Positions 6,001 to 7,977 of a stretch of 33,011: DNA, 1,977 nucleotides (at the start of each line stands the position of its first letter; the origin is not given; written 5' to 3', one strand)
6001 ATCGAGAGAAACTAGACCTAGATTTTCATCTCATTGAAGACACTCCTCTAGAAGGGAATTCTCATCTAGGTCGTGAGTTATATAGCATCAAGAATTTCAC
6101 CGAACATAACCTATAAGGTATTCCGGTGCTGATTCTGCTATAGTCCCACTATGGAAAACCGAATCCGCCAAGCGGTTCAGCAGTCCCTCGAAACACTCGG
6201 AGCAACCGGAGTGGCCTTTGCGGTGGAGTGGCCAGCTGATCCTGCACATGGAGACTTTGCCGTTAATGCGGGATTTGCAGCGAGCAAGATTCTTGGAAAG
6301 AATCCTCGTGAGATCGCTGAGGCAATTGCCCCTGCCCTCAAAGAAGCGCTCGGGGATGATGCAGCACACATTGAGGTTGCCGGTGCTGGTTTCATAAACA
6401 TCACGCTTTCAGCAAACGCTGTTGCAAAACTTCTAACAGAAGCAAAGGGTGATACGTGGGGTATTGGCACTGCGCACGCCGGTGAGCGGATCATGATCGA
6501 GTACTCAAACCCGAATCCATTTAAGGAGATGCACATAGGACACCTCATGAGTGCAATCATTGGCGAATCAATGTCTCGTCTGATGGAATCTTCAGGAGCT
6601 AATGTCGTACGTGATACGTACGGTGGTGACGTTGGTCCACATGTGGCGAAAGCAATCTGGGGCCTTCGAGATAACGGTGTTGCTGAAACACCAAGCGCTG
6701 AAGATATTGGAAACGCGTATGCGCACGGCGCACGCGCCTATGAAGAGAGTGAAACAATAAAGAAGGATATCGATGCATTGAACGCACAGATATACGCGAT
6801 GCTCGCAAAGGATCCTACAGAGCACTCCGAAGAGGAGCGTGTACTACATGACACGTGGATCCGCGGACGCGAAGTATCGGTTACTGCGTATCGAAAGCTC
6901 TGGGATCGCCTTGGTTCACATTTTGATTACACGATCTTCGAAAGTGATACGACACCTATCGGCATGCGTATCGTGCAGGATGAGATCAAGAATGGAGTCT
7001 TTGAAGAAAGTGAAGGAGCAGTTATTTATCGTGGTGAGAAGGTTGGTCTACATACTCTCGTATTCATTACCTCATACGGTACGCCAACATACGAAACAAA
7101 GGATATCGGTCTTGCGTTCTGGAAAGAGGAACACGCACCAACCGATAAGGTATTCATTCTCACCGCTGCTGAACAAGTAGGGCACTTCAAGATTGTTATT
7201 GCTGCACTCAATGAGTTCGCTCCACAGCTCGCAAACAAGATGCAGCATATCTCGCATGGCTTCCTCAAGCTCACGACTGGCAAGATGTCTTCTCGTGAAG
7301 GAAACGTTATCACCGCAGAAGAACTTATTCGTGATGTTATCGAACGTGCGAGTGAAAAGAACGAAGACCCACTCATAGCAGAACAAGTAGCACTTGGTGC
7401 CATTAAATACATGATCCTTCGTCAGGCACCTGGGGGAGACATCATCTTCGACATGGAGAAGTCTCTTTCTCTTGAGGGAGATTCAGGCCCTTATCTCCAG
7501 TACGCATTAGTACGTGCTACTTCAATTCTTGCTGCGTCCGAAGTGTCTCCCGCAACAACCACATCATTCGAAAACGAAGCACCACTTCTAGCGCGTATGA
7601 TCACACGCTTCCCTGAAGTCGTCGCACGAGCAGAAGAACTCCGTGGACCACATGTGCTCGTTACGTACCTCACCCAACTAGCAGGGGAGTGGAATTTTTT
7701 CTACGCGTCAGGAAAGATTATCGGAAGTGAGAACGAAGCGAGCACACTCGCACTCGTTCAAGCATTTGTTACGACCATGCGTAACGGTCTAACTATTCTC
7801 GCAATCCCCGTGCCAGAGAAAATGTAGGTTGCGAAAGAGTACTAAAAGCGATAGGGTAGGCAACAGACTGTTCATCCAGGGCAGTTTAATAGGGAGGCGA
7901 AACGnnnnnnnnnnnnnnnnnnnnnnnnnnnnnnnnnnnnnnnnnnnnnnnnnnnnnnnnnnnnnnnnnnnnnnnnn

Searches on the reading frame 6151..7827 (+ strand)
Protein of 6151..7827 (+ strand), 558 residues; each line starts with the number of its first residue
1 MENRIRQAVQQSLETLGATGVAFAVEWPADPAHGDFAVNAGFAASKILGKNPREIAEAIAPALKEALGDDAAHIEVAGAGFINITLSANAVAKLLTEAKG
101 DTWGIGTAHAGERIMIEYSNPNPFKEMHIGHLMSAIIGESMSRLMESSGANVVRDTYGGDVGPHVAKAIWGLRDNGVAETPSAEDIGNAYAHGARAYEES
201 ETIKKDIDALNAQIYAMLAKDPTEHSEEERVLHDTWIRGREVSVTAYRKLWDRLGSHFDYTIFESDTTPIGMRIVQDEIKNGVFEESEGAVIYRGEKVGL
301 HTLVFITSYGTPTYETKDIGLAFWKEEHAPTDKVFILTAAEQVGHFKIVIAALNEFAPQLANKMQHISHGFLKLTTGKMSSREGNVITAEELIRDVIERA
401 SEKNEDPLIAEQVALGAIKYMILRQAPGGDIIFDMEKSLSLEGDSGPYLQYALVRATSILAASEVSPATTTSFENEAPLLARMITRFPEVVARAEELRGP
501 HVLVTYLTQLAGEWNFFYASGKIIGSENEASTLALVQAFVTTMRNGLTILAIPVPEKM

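Call 26: search_protein_families(library=pfam, proteins=[window:6151-7827:+], max_evalue=0.0001)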
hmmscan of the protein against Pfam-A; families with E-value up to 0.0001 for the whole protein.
window:6151-7827:+ (558 aa): 3 families
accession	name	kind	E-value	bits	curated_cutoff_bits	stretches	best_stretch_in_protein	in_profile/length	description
PF00750.26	tRNA-synt_1d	-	9.5e-34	117.3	23.3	1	111-434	19-348/349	tRNA synthetases class I (R), catalytic domain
PF05746.21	DALR_1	-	1.2e-21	77.4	22.3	1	449-558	1-117/117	DALR anticodon binding domain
PF03485.21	Arg_tRNA_synt_N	-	2.1e-19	70.3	21.5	1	4-86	2-85/85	Arginyl tRNA synthetase N terminal domain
